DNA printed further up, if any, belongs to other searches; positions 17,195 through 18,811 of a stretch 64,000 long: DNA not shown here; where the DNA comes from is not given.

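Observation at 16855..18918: Bicistronic TPR outer-membrane-barrel and proline-repeat protein pair preceded by a perfect 22-bp palindrome containing the regulon -35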

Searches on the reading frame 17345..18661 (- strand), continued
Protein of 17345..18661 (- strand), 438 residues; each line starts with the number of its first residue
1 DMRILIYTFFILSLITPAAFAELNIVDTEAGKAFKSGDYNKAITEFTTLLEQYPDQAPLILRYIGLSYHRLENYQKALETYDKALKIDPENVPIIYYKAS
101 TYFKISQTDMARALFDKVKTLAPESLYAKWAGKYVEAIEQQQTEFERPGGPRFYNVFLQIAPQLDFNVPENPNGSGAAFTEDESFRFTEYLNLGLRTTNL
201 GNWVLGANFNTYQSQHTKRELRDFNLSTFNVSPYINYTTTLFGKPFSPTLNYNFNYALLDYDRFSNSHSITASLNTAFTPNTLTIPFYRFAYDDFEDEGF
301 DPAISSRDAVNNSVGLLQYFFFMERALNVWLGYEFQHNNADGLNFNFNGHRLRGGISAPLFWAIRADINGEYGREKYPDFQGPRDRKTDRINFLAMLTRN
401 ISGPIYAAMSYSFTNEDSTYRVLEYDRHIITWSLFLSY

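Call 23: fold_search(model_id=the predicted structure, library=pdb)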
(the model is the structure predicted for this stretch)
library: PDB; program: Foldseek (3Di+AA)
matches with E <= 10: 1528; with E <= 0.001: 639
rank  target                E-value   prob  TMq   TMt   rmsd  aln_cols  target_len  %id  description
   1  2f1c                  4.9e-12  1.00  0.40  0.63   5.8       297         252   10  Crystal structure of the monomeric porin OmpG (released 2006-06-27)
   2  2wvp                  9.5e-12  1.00  0.42  0.64   5.8       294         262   11  Synthetically modified OmpG (released 2010-07-14)
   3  2x9k                  1.4e-11  1.00  0.44  0.64   5.7       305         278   11  Structure of a E.coli porin (released 2011-01-26)
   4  9b8h_A                6.5e-11  1.00  0.41  0.32  15.3       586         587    9  Cryo-EM structure of E. coli cellulose synthase subunit C with cellotetraose (released 2025-02-19)
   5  5dl8_A                1.0e-10  1.00  0.33  0.37  11.8       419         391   11  Crystal structure of Acinetobacter baumannii OccAB4 (released 2016-02-03)
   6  9b8a                  1.1e-10  1.00  0.39  0.32  13.4       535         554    9  Cryo-EM structure of E. coli cellulose synthase subunit C (released 2025-02-19)
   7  2iwv_A                1.5e-10  1.00  0.44  0.64   5.7       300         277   10  Structure of the monomeric outer membrane porin OmpG in the open and closed conformation (released 2006-08-14)
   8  4d51                  1.8e-10  1.00  0.41  0.53   7.0       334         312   11  Crystal structure of CymA from Klebsiella oxytoca (released 2015-06-03)
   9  4v3g_A                2.6e-10  1.00  0.43  0.53   7.7       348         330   12  Crystal structure of CymA from Klebsiella oxytoca (released 2015-06-03)
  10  7q5c                  3.9e-10  1.00  0.39  0.60   6.4       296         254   10  Crystal structure of OmpG in space group 96 (released 2022-11-16)
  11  4v3h_B                4.7e-10  1.00  0.40  0.52   6.7       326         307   11  Crystal structure of CymA from Klebsiella oxytoca (released 2015-06-03)
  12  4v3h_A                5.6e-10  1.00  0.42  0.54   6.7       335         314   12  Crystal structure of CymA from Klebsiella oxytoca (released 2015-06-03)
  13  4v3g_B                6.7e-10  1.00  0.42  0.54   7.2       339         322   12  Crystal structure of CymA from Klebsiella oxytoca (released 2015-06-03)
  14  4d5b_A                7.1e-10  1.00  0.39  0.51   7.3       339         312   11  Crystal structure of CymA from Klebsiella oxytoca (released 2015-06-03)
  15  8wv0_A                1.4e-09  1.00  0.38  0.49  10.2       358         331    9  Outer membrane porin of Burkholderia pseudomallei (BpsOmp38) (released 2024-10-30)
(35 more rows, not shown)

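Call 30: find_related_loci(query=A2, collection=genome_contigs, flank=10000)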
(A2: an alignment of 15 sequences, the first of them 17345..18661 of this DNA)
Query A2 (438 aa) in genome_contigs; peptide patterns used: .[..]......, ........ (x = any residue, [..] = any of these).
101 stretches matched a pattern; 9 encode a relative of the query (tblastn E <= 1e-3); 9 distinct loci.
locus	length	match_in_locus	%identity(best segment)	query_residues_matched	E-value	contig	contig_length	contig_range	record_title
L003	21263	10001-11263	68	17-438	0e+0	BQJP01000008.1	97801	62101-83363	MAG: Thermodesulfobacteriota bacterium DHS20C13 DNA, sequence008, whole genome shotgun sequence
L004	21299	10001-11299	66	3-438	0e+0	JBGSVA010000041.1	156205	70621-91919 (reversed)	MAG: Thermodesulfobacteriota bacterium isolate JTS-AC446 k141_697524, whole genome shotgun sequence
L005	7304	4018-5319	65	2-438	0e+0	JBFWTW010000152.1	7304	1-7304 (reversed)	MAG: Candidatus Dadabacteria bacterium isolate CA_2019_TPBF_56 NODE_40196_length_7304_cov_4.653198_TPBF, whole genome sh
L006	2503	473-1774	65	6-438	0e+0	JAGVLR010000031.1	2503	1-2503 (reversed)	MAG: Candidatus Dadabacteria bacterium isolate SW_59 c_000000047767, whole genome shotgun sequence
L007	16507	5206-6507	65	6-438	0e+0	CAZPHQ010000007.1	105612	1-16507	MAG TPA_asm: uncultured Spirochaetia bacterium isolate SRP077602_co3_46 genome assembly, contig: NODE_81_length_105612_c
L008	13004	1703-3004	64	6-438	0e+0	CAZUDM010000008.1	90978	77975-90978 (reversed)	MAG TPA_asm: uncultured Spirochaetia bacterium isolate binchicken_co179_138 genome assembly, contig: NODE_1015_length_90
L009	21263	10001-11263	69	17-438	0e+0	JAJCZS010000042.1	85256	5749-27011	MAG: Deltaproteobacteria bacterium isolate OFTM111 OFTM111_41, whole genome shotgun sequence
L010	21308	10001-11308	50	2-438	3e-98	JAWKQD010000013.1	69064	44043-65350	MAG: Thermodesulfobacteriota bacterium isolate AC1.124 AC1.124.fa-13, whole genome shotgun sequence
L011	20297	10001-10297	22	8-106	2e-5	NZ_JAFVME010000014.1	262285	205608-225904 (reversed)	Pedobacter sp. B4-66 contig14, whole genome shotgun sequence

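Call 40: find_encoding_contigs(protein=P0016, flank=8000, max_places=2)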
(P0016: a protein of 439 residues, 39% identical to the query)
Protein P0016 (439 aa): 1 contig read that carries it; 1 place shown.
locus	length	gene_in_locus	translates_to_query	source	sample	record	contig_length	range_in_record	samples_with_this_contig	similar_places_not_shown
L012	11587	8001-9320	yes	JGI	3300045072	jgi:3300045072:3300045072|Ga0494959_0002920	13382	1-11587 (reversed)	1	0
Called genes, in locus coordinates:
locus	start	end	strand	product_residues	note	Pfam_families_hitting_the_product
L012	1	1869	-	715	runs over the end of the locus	PF00989:PAS, PF08448:PAS_4, PF13426:PAS_9, PF13185:GAF_2, PF01590:GAF, PF13492:GAF_3, PF08448:PAS_4, PF13426:PAS_9, +4 more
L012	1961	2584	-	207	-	PF12729:4HB_MCP_1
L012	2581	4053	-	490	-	PF08323:Glyco_transf_5, PF00534:Glycos_transf_1, PF13692:Glyco_trans_1_4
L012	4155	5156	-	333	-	PF01087:GalP_UDP_transf, PF16285:DUF4931_N, PF01230:HIT (faint), PF16268:DUF4921, PF02744:GalP_UDP_tr_C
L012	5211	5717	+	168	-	PF05258:DciA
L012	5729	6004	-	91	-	-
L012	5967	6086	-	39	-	-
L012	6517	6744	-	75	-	PF10049:DUF2283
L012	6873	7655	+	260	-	-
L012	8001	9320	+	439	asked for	PF12895:ANAPC3 (weak), PF13424:TPR_12 (weak), PF13432:TPR_16, PF07719:TPR_2, PF13424:TPR_12, PF13432:TPR_16, PF13414:TPR_11, PF14559:TPR_19, +13 more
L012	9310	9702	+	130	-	-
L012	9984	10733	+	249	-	PF09976:TPR_21 (weak), PF13512:TPR_18, PF00515:TPR_1 (faint), PF13424:TPR_12 (faint), PF13525:YfiO, PF07719:TPR_2 (weak), PF13174:TPR_6, PF13181:TPR_8 (weak), +4 more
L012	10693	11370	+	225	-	PF13241:NAD_binding_7, PF14824:Sirohm_synth_M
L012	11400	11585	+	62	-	?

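Call 41: find_encoding_contigs(protein=P0026, flank=8000, max_places=2)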
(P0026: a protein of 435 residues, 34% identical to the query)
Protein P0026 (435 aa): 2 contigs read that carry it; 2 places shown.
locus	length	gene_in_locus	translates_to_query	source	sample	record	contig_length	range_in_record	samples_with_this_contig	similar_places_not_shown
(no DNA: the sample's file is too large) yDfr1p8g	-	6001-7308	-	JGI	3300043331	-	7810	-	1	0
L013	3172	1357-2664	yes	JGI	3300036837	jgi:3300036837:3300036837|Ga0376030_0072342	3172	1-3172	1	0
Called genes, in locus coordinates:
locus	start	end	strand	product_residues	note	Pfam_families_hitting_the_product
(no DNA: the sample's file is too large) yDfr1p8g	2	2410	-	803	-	?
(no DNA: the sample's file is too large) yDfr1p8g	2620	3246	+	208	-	-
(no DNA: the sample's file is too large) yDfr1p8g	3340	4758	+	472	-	PF04055:Radical_SAM, PF13353:Fer4_12 (weak)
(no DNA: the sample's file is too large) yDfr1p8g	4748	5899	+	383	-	-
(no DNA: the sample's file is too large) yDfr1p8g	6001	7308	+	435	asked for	PF12895:ANAPC3 (weak), PF13371:TPR_9 (weak), PF00515:TPR_1 (weak), PF07719:TPR_2 (weak), PF13414:TPR_11, PF13432:TPR_16, PF14559:TPR_19, PF04575:SlipAM (weak), +5 more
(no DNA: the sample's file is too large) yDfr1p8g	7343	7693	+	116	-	-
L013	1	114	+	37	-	?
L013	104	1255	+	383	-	-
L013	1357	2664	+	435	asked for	PF12895:ANAPC3 (weak), PF13371:TPR_9 (weak), PF00515:TPR_1 (weak), PF07719:TPR_2 (weak), PF13414:TPR_11, PF13432:TPR_16, PF14559:TPR_19, PF04575:SlipAM (weak), +5 more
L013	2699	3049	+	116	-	-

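Call 42: find_encoding_contigs(protein=P0025, flank=8000, max_places=2)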
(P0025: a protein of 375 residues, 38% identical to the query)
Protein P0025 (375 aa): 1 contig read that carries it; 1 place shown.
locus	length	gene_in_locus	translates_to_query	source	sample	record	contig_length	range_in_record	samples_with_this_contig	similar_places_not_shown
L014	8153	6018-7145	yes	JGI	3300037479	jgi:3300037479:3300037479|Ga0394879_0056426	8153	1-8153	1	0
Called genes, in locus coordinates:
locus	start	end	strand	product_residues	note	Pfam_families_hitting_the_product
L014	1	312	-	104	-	?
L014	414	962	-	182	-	PF00730:HhH-GPD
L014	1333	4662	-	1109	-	PF00486:Trans_reg_C (weak), PF03704:BTAD, PF13191:AAA_16, PF13424:TPR_12 (weak)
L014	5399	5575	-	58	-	-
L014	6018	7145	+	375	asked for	PF00515:TPR_1 (weak), PF07719:TPR_2 (faint), PF13176:TPR_7 (faint), PF13414:TPR_11, PF13424:TPR_12, PF13428:TPR_14 (weak), PF13432:TPR_16, PF14559:TPR_19 (weak), +2 more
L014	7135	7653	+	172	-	-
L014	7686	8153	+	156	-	?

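Call 73: find_related_loci(query=window:17348-18658:-, collection=metagenome_contigs, flank=2500)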
Query window:17348-18658:- (437 aa) in metagenome_contigs; peptide patterns used: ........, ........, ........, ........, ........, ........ (x = any residue, [..] = any of these).
135 stretches matched a pattern; 2 encode a relative of the query (tblastn E <= 1e-3); 2 distinct loci.
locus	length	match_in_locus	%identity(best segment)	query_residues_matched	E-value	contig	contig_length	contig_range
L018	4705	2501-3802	65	5-437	0e+0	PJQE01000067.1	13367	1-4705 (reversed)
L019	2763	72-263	36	33-93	2e-8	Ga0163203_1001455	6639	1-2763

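Call 74: find_encoding_contigs(protein=P0007, flank=3000, max_places=2)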
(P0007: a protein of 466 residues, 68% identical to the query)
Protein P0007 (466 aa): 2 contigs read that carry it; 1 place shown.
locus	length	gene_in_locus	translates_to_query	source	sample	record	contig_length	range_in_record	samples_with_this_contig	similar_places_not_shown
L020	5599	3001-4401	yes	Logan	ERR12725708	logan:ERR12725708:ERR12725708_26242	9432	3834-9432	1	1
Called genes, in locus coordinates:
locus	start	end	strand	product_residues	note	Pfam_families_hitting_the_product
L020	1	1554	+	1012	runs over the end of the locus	-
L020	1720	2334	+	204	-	-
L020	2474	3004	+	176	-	-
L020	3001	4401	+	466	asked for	PF13432:TPR_16 (weak), PF13424:TPR_12 (weak), PF00515:TPR_1, PF07719:TPR_2, PF13424:TPR_12 (weak), PF13181:TPR_8 (weak), PF13414:TPR_11, PF14559:TPR_19 (weak), +8 more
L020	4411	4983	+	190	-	-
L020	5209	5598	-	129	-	?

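Call 75: find_encoding_contigs(protein=P0002, flank=3000, max_places=2)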
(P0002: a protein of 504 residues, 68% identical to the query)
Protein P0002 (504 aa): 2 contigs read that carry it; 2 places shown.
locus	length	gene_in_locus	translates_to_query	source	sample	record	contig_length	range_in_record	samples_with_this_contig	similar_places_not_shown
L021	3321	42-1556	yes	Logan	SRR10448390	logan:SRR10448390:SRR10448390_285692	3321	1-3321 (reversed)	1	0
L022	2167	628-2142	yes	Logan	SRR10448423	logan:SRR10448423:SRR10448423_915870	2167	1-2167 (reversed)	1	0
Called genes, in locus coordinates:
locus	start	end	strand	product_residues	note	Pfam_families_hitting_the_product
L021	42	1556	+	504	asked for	PF13174:TPR_6 (faint), PF13424:TPR_12 (weak), PF13432:TPR_16 (weak), PF00515:TPR_1, PF07719:TPR_2, PF13181:TPR_8 (weak), PF13414:TPR_11, PF14559:TPR_19 (weak), +3 more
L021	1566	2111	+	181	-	-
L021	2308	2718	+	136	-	PF07366:SnoaL, PF12680:SnoaL_2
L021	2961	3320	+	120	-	?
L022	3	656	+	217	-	?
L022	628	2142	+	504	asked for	PF13174:TPR_6 (faint), PF13424:TPR_12 (weak), PF13432:TPR_16 (weak), PF00515:TPR_1, PF07719:TPR_2, PF13181:TPR_8 (weak), PF13414:TPR_11, PF14559:TPR_19 (weak), +3 more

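Call 77: list_cluster_members(proteins=[P0001, P0055])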
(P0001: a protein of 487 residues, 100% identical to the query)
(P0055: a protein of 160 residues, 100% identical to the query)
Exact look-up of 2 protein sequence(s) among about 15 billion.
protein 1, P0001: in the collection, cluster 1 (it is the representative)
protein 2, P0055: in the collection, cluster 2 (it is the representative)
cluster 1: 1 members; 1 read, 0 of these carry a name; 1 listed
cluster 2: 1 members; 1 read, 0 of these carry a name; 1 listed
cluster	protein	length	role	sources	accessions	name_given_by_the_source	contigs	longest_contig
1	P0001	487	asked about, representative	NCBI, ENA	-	-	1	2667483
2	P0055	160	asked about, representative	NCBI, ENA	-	-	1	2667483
